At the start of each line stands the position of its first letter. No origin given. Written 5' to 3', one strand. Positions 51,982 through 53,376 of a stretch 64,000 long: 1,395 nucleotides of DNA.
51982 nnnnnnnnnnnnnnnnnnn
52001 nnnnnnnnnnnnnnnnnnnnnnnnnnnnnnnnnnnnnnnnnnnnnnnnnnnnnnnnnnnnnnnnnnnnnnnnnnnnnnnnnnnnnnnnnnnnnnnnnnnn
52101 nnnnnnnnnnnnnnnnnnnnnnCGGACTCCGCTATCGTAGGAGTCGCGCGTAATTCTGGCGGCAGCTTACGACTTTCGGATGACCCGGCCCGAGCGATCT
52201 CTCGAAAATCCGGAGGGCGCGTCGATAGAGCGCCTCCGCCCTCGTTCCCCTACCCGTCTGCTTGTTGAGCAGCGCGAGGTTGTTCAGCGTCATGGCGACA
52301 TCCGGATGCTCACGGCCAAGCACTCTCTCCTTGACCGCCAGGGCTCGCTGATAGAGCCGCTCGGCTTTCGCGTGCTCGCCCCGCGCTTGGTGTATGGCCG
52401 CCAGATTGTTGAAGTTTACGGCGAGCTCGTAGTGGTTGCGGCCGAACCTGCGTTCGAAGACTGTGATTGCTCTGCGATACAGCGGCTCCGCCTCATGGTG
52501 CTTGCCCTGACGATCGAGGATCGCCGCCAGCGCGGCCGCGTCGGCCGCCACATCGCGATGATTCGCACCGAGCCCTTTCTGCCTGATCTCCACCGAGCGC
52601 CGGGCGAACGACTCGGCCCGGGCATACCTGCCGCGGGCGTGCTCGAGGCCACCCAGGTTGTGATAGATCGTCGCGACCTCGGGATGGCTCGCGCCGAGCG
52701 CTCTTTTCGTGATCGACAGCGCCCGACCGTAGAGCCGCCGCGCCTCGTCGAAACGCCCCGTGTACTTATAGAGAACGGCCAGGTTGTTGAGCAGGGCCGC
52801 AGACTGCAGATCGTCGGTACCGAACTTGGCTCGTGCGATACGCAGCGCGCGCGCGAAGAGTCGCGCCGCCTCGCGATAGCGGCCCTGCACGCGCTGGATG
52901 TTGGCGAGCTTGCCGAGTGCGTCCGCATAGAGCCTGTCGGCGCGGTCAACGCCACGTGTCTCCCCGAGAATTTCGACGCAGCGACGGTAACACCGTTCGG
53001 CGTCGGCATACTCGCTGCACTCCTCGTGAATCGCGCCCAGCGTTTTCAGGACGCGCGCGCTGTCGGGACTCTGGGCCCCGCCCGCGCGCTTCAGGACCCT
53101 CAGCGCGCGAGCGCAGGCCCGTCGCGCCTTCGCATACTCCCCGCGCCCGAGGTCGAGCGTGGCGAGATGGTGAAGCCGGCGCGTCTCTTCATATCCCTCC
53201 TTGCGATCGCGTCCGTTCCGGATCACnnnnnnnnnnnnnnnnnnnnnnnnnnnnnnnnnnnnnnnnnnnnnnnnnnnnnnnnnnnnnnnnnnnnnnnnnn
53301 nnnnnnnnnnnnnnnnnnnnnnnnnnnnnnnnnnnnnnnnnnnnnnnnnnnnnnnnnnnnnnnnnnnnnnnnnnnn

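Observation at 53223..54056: Family of three small paralogous peptide genes with a leader-like DLPPKK...GG segment, coupled to a TPR protein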

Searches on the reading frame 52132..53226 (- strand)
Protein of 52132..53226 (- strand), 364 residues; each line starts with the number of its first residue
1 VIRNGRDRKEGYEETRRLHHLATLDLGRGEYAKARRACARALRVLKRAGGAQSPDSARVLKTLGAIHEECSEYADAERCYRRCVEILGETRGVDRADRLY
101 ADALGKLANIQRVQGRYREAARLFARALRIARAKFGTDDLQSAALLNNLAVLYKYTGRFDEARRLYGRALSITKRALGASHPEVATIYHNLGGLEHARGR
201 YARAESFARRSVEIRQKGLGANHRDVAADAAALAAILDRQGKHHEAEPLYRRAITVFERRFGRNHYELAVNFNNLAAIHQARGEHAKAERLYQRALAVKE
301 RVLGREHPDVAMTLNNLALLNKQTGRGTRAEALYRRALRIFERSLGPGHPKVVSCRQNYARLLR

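Call 3: search_protein_families(library=ncbifam, proteins=[window:52132-53226:-], max_evalue=1)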
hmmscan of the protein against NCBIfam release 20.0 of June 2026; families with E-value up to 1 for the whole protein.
window:52132-53226:- (364 aa): 16 families
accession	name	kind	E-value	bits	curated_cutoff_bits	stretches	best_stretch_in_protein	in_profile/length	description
NF040586.1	FxSxx_TPR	equivalog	2.1e-47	162.1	300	1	27-362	397-733/830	FxSxx-COOH system tetratricopeptide repeat protein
NF002725.1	PRK02603.1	equivalog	4.2e-13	49.7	143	2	240-342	48-137/173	photosystem I assembly protein Ycf3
NF053520.1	HK_Porph_FimS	equivalog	2.7e-11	42.5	600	2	60-212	47-191/618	sensor histidine kinase FimS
NF033920.0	C39_PA2778_fam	equivalog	4.6e-11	42.6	150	2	106-173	195-254/255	PA2778 family cysteine peptidase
TIGR02521.1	type_IV_pilW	equivalog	1e-10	41.6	154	1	273-299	69-95/234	type IV pilus biogenesis/stability protein PilW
TIGR02917.1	PEP_TPR_lipo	equivalog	1.6e-10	39.6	312.2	1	31-339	576-831/899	XrtA/PEP-CTERM system TPR-repeat protein PrsT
NF033758.1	gliding_GltE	equivalog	1.1e-06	27.9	225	1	204-338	63-181/411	adventurous gliding motility TPR repeat lipoprotein GltE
NF052312.1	T9SS_PorW_SprE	equivalog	1.4e-06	27.3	250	2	232-317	295-375/716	type IX secretion system periplasmic lipoprotein PorW/SprE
TIGR00540.1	TPR_hemY_coli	hypoth_equivalog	3.3e-06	26.1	142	1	179-253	320-385/385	heme biosynthesis-associated TPR protein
NF033762.1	social_mot_Tgl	equivalog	3.6e-06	26.5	225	0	147-210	174-236/252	social motility TPR repeat lipoprotein Tgl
NF040959.1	MamA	equivalog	4.2e-06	26.3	200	1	80-254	53-200/204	magnetosome protein MamA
TIGR02552.1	LcrH_SycD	equivalog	1e-05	25.3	104.8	0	114-175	31-84/136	SycD/LcrH family type III secretion system chaperone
NF053727.1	iron_NGO0322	subfamily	0.011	15.4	125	0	87-142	79-135/158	NGO0322 family iron-responsive protein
TIGR03939.1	PGA_TPR_OMP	equivalog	0.026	12.7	366.65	1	275-324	435-486/800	poly-beta-1,6 N-acetyl-D-glucosamine export porin PgaA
NF053779.1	BT3442_fam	equivalog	0.03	13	940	0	22-85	184-250/563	BT3442 family protein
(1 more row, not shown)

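Call 4: search_protein_families(library=pfam, proteins=[window:52132-53226:-], max_evalue=1)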
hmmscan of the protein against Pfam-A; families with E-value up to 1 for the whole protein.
window:52132-53226:- (364 aa): 28 families (the best 25 are shown)
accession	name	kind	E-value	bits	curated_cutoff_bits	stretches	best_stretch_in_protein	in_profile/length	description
PF13424.12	TPR_12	-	2.8e-96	316.3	30.1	7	142-217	2-77/77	Tetratricopeptide repeat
PF13374.12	TPR_10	-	6.6e-68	223.4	27.5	8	143-183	2-42/42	Tetratricopeptide repeat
PF24885.1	TPR_NPHP3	-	4.9e-50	170.6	100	5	168-256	124-212/239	Nephrocystin-3 TPR domain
PF00515.34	TPR_1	-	1.3e-30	104.4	27.8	6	143-172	1-30/34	Tetratricopeptide repeat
PF07719.23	TPR_2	-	9.5e-29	97.6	27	8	143-173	1-31/34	Tetratricopeptide repeat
PF13176.12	TPR_7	-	4.5e-25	86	27.9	4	146-175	2-31/36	Tetratricopeptide repeat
PF17874.7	TPR_MalT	-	2.5e-22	80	45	3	18-143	83-204/336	MalT-like TPR region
PF13181.12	TPR_8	-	6.4e-19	66.9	25.7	2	144-173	2-31/34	Tetratricopeptide repeat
PF13428.12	TPR_14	-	3.3e-17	61.7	23.5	3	145-172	3-30/44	Tetratricopeptide repeat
PF13432.12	TPR_16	-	9.4e-15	55.2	32.7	4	149-215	3-61/65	Tetratricopeptide repeat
PF13431.12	TPR_17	-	8e-10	38.7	24.4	1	142-163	12-33/34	Tetratricopeptide repeat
PF14559.12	TPR_19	-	1.3e-09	38.7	25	4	114-170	4-52/68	Tetratricopeptide repeat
PF07721.20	TPR_4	-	1.4e-07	31.9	27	1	274-294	6-26/26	Tetratricopeptide repeat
PF04212.24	MIT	-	2e-05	25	30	0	227-258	4-35/66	MIT (microtubule interacting and transport) domain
PF21325.3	SHPRH_helical-1st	-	8.8e-05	23.1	27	1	94-152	17-78/95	E3 ubiquitin-protein ligase SHPRH, first helical domain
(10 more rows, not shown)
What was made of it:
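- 52132..53226 (-): Dedicated partner protein: 364 aa, all-alpha TPR solenoid of the kinesin-light-chain (TPR_12/TPR_10) type. Its GTG start overlaps P1's stop (GTGA). The C-terminal helix 350-363 carries K351 and the invariant N358. Pfam (call 4).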

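Call 55: find_related_loci(query=A5, collection=metagenome_contigs, flank=4000)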
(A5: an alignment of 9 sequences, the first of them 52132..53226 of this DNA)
Query A5 (364 aa) in metagenome_contigs; peptide patterns used: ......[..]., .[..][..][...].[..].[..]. (x = any residue, [..] = any of these).
600 stretches matched a pattern (row limit reached: there are more); 562 encode a relative of the query (tblastn E <= 1e-3); the best 80 are kept; 80 distinct loci.
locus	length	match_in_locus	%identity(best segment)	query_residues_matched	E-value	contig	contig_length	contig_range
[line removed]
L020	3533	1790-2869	60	12-364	4e-126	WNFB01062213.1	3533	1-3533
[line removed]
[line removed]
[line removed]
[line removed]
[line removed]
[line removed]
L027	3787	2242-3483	58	5-364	7e-113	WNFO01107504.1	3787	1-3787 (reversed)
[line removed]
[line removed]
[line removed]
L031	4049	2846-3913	53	8-363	5e-111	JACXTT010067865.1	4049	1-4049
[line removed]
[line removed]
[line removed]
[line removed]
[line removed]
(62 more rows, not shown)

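Call 60: search_protein_families(library=pfam, proteins=[L029:5529-8401:+, L019:1232-2485:+, L089:3354-6110:+, L063:1388-3604:+, L027:516-2408:+, L079:1-3036:-], max_evalue=0.0001)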
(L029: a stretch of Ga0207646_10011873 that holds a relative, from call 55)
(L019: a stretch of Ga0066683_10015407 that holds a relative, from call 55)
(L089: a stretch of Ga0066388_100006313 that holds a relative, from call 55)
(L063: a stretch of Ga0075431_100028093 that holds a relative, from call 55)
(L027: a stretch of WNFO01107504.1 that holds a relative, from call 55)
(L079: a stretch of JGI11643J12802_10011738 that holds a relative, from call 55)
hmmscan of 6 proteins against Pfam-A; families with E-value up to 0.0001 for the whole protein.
L029:5529-8401:+ (957 aa): 2 families
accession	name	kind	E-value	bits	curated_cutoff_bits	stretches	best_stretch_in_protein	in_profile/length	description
PF00005.33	ABC_tran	-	3.5e-20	73.4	25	1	744-893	1-136/137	ABC transporter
PF03412.21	Peptidase_C39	-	2e-19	70.2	22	1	102-221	5-119/133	Peptidase C39 family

L019:1232-2485:+ (417 aa): 2 families
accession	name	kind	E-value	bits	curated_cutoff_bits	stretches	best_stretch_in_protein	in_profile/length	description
PF13437.12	HlyD_3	-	7.1e-12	46.4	22.2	1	272-371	2-99/106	HlyD family secretion protein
PF16576.10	HlyD_D23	-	1.3e-07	31.6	30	1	158-364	10-202/214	Barrel-sandwich domain of CusB or HlyD membrane-fusion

L089:3354-6110:+ (918 aa): 2 families
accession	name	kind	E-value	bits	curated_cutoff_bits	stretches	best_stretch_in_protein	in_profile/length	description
PF13437.12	HlyD_3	-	1.5e-16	61.5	22.2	1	780-885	2-106/106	HlyD family secretion protein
PF16576.10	HlyD_D23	-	5.3e-15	55.7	30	1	777-888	108-214/214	Barrel-sandwich domain of CusB or HlyD membrane-fusion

L063:1388-3604:+ (738 aa): 1 family
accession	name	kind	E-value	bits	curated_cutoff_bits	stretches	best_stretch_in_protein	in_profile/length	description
PF00005.33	ABC_tran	-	1.7e-18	67.9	25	1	556-710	1-136/137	ABC transporter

L027:516-2408:+ (630 aa): 1 family
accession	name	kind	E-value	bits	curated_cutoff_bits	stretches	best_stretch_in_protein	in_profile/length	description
PF00005.33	ABC_tran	-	1.1e-05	26.4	25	1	520-585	2-67/137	ABC transporter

L079:1-3036:- (1012 aa): 20 families
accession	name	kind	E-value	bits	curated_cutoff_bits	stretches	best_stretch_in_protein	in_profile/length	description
PF13424.12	TPR_12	-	5.5e-70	232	30.1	4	430-502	3-77/77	Tetratricopeptide repeat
PF00515.34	TPR_1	-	7.2e-51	168.5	27.8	4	430-459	1-30/34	Tetratricopeptide repeat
PF13374.12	TPR_10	-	2.2e-49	164.5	27.5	4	309-343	1-35/42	Tetratricopeptide repeat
PF12770.12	CHAT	-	1.2e-47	163.2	24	1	791-1010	2-215/289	CHAT domain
PF07719.23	TPR_2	-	1.3e-44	147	27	1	430-459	1-30/34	Tetratricopeptide repeat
PF13181.12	TPR_8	-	2.5e-27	93.1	25.7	0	350-380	1-31/34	Tetratricopeptide repeat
PF13176.12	TPR_7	-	3e-27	92.8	27.9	1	432-466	1-35/36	Tetratricopeptide repeat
PF13432.12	TPR_16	-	1.1e-18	67.7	32.7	0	236-298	3-59/65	Tetratricopeptide repeat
PF17874.7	TPR_MalT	-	1.4e-13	51.3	45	2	188-337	39-188/336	MalT-like TPR region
PF24885.1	TPR_NPHP3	-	1.6e-12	47.8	100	0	267-343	96-174/239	Nephrocystin-3 TPR domain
PF13428.12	TPR_14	-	1.7e-12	47.1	23.5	0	355-377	6-28/44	Tetratricopeptide repeat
PF13414.12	TPR_11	-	2e-12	47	26.8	0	237-255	1-19/42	TPR repeat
PF14938.12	SNAP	-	1.2e-11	45.1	25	1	405-495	89-180/282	Soluble NSF attachment protein, SNAP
PF13174.12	TPR_6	-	1.9e-11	44.2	26.3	0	473-497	3-27/33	Tetratricopeptide repeat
PF07721.20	TPR_4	-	9e-09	35.6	27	0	350-371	1-22/26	Tetratricopeptide repeat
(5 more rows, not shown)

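Call 61: search_protein_families(library=ncbifam, proteins=[L029:5529-8401:+, L019:1232-2485:+, L089:3354-6110:+, L063:1388-3604:+, L027:516-2408:+], max_evalue=0.0001)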
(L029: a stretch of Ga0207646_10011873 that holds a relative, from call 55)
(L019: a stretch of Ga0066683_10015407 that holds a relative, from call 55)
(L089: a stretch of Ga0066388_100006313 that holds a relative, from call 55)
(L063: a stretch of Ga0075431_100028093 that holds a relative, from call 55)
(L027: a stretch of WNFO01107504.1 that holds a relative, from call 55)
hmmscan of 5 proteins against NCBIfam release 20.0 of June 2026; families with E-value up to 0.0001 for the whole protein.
L029:5529-8401:+ (957 aa): 168 families (the best 25 are shown)
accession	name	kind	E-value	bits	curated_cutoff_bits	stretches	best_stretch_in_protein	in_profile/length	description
TIGR03796.1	NHLM_micro_ABC1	equivalog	6.4e-52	176.7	853.3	2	740-955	491-703/710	NHLP family bacteriocin export ABC transporter peptidase/permease/ATPase subunit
TIGR02868.1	CydC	equivalog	1.7e-49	168.9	329.05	1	536-923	143-529/530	thiol reductant ABC exporter subunit CydC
TIGR02857.1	CydD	equivalog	8.5e-47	160.3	435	1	722-935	314-528/529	thiol reductant ABC exporter subunit CydD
TIGR02203.1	MsbA_lipidA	equivalog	1e-44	153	602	1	736-955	339-560/572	lipid A export permease/ATP-binding protein MsbA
NF008364.0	PRK11160.1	equivalog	1.4e-42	146.1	630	1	729-954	339-565/575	heme ABC transporter ATP-binding protein/permease CydC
TIGR03375.1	type_I_sec_LssB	subfamily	3.2e-42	144.7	693.1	1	739-949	478-687/696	type I secretion system permease/ATPase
TIGR02204.1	MsbA_rel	hypoth_equivalog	6.1e-42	144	780.4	1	474-954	84-565/576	ABC transporter, permease/ATP-binding protein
NF008379.0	PRK11174.1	equivalog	8.8e-42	143.5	684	1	736-955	358-575/588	heme ABC transporter permease/ATP-binding protein CydD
TIGR03797.1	NHLM_micro_ABC2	equivalog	1.9e-38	132.4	709.4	1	737-955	462-676/686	NHLP bacteriocin export ABC transporter permease/ATPase subunit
TIGR01193.1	bacteriocin_ABC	subfamily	4.3e-37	128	523.85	2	740-955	486-700/708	peptide cleavage/export ABC transporter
NF010178.0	PRK13657.1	equivalog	1.4e-36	126.1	733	1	742-955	349-561/588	glucan ABC transporter ATP-binding protein/ permease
TIGR01846.1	type_I_sec_HlyB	subfamily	3.2e-36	124.9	725.55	1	577-955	310-683/694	type I secretion system permease/ATPase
NF045513.1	HepA_fam_ABC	equivalog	1.4e-35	122.8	725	1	740-955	386-600/610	heterocyst formation ABC transporter subunit HepA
TIGR00958.1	3a01208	subfamily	5.6e-33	114.2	874.6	1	741-953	494-703/711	antigen peptide transporter 2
NF008381.0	PRK11176.1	equivalog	3.6e-32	111.5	867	1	741-955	356-570/582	lipid A ABC transporter ATP-binding protein/permease MsbA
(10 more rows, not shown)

L019:1232-2485:+ (417 aa): 8 families
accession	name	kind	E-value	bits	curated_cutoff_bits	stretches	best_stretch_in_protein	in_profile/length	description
TIGR00998.1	8a0101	subfamily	6.1e-24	84.6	390.8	1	47-333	9-266/334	EmrA/EmrK family multidrug efflux transporter periplasmic adaptor subunit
TIGR01843.1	type_I_hlyD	subfamily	6.7e-24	84.6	208.65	1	141-357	138-358/422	HlyD family type I secretion periplasmic adaptor subunit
TIGR01730.1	RND_mfp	subfamily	1.3e-18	67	94.9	2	245-391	110-250/322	efflux RND transporter periplasmic adaptor subunit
TIGR03794.1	NHLM_micro_HlyD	equivalog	2.5e-14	53.1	156.2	1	47-380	23-365/421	NHLP bacteriocin system secretion protein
NF007785.0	PRK10476.1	equivalog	1.4e-07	30.6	376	1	52-329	19-266/347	multidrug transporter subunit MdtN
NF011715.0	PRK15136.1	equivalog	5.8e-07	28.5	563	0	52-330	32-274/390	multidrug efflux MFS transporter periplasmic adaptor subunit EmrA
NF008589.1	PRK11556.1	equivalog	3.1e-06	26.4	391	0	90-177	91-177/392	MdtA/MuxA family multidrug efflux RND transporter periplasmic adaptor subunit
TIGR01000.1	bacteriocin_acc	subfamily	2.2e-05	23.5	258.85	0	71-139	48-116/457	bacteriocin secretion accessory protein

L089:3354-6110:+ (918 aa): 10 families
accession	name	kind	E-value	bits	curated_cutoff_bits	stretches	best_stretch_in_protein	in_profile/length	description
NF041824.1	daptide_HExxH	equivalog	5.1e-46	157.5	300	1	28-393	17-373/379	daptide biosynthesis intramembrane metalloprotease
TIGR01843.1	type_I_hlyD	subfamily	9.2e-21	74.3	208.65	1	486-899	13-403/422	HlyD family type I secretion periplasmic adaptor subunit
TIGR01730.1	RND_mfp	subfamily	3.1e-20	72.4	94.9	1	753-896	110-248/322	efflux RND transporter periplasmic adaptor subunit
TIGR00999.1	8a0102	subfamily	7.6e-15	54.7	319.3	1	701-891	22-200/271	CzcB/NccB family metal efflux transporter periplasmic adaptor subunit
NF002939.0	PRK03598.1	equivalog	2.2e-14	53.4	393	1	700-887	133-320/332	secretion protein HlyD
TIGR00998.1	8a0101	subfamily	4.6e-10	39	390.8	1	649-857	103-283/334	EmrA/EmrK family multidrug efflux transporter periplasmic adaptor subunit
NF058609.1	RiPP_HExxH_LiaK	equivalog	7.5e-10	38.9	225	1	139-301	59-214/246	YydH/LiaK family epipeptide maturation metalloprotease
NF008606.0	PRK11578.1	equivalog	1.7e-07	30.7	342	1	755-893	161-299/371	macrolide transporter subunit MacA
TIGR02971.1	heterocyst_DevB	subfamily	2.9e-07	30.2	129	1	612-856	52-279/327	ABC exporter membrane fusion protein, DevB family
NF007785.0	PRK10476.1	equivalog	8.8e-05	21.5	376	1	723-858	151-287/347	multidrug transporter subunit MdtN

L063:1388-3604:+ (738 aa): 150 families (the best 25 are shown)
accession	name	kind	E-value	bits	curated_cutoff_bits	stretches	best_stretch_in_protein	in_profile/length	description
TIGR02857.1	CydD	equivalog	1.2e-35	123.4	435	1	481-738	274-516/529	thiol reductant ABC exporter subunit CydD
TIGR02868.1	CydC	equivalog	1.4e-35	123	329.05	1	302-735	98-526/530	thiol reductant ABC exporter subunit CydC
TIGR03797.1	NHLM_micro_ABC2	equivalog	6.8e-34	117.4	709.4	1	300-738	219-644/686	NHLP bacteriocin export ABC transporter permease/ATPase subunit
TIGR03375.1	type_I_sec_LssB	subfamily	7.1e-33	113.8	693.1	1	539-738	466-661/696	type I secretion system permease/ATPase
TIGR02203.1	MsbA_lipidA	equivalog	2.6e-31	108.7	602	1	533-738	326-528/572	lipid A export permease/ATP-binding protein MsbA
NF008364.0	PRK11160.1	equivalog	1.2e-30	106.7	630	1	530-738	330-534/575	heme ABC transporter ATP-binding protein/permease CydC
NF008381.0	PRK11176.1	equivalog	4.3e-29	101.3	867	1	530-738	333-538/582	lipid A ABC transporter ATP-binding protein/permease MsbA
TIGR02204.1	MsbA_rel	hypoth_equivalog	4.6e-29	101.5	780.4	1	290-738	91-534/576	ABC transporter, permease/ATP-binding protein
TIGR01846.1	type_I_sec_HlyB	subfamily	3.5e-28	98.3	725.55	1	270-738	192-651/694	type I secretion system permease/ATPase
TIGR03796.1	NHLM_micro_ABC1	equivalog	4e-28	98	853.3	1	533-738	472-671/710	NHLP family bacteriocin export ABC transporter peptidase/permease/ATPase subunit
NF010178.0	PRK13657.1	equivalog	7.3e-27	94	733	1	526-738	322-529/588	glucan ABC transporter ATP-binding protein/ permease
TIGR01193.1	bacteriocin_ABC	subfamily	1.3e-23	83.5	523.85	1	530-738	465-668/708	peptide cleavage/export ABC transporter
NF045513.1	HepA_fam_ABC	equivalog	2.8e-23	82.2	725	1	540-738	375-568/610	heterocyst formation ABC transporter subunit HepA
NF052233.1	CphA_assoc_ABC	equivalog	3.9e-23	81.7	880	1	533-738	503-702/766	cyanophycin metabolism-associated ABC transporter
NF050066.1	LPSTprtrPglK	equivalog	3.6e-22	78.5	1000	1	540-738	350-542/558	BC-type lipopolysaccharide transporter PglK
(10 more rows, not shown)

L027:516-2408:+ (630 aa): 49 families (the best 25 are shown)
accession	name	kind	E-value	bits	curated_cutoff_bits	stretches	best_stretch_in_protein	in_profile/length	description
TIGR02868.1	CydC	equivalog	6.3e-20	71.3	329.05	1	262-626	89-452/530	thiol reductant ABC exporter subunit CydC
TIGR02857.1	CydD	equivalog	1.4e-17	63.8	435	1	468-602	292-419/529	thiol reductant ABC exporter subunit CydD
TIGR03375.1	type_I_sec_LssB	subfamily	8.6e-14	50.7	693.1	1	443-584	407-548/696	type I secretion system permease/ATPase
TIGR03796.1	NHLM_micro_ABC1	equivalog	2.6e-13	49.1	853.3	1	501-580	477-556/710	NHLP family bacteriocin export ABC transporter peptidase/permease/ATPase subunit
TIGR01846.1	type_I_sec_HlyB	subfamily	2e-12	46.2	725.55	1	490-579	444-533/694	type I secretion system permease/ATPase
TIGR03797.1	NHLM_micro_ABC2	equivalog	5.2e-11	41.8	709.4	1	333-570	288-520/686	NHLP bacteriocin export ABC transporter permease/ATPase subunit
NF007601.2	PRK10247.1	equivalog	1.1e-10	41.3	292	1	502-584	2-82/204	iron efflux ABC transporter ATP-binding subunit FetA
TIGR02204.1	MsbA_rel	hypoth_equivalog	1.4e-10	40.5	780.4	1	498-584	334-421/576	ABC transporter, permease/ATP-binding protein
TIGR02203.1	MsbA_lipidA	equivalog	1.7e-10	40.1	602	1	235-579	60-409/572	lipid A export permease/ATP-binding protein MsbA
NF007813.0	PRK10522.1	equivalog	2.5e-10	39.6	604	1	447-579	273-399/547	multidrug ABC transporter permease/ATP-binding protein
NF008364.0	PRK11160.1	equivalog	1.1e-08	34.2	630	1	272-579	106-416/575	heme ABC transporter ATP-binding protein/permease CydC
NF008039.0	PRK10771.1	equivalog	1.7e-08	34.2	298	1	503-572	3-68/234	thiamine ABC transporter ATP-binding protein ThiQ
TIGR01842.1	type_I_sec_PrtD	subfamily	4.3e-08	32.1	510.15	1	381-562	203-377/544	type I secretion system permease/ATPase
TIGR01277.1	thiQ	equivalog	8.5e-08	32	245.05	1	520-573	15-68/213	thiamine ABC transporter ATP-binding protein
TIGR01193.1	bacteriocin_ABC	subfamily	1.6e-07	30.2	523.85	1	496-615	468-584/708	peptide cleavage/export ABC transporter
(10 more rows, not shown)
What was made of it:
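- Closest known: Double-glycine-leader peptides exported by C39-peptidase ABC transporters with HlyD. Different: The exporter matches fall below the family cut-offs (call 61).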
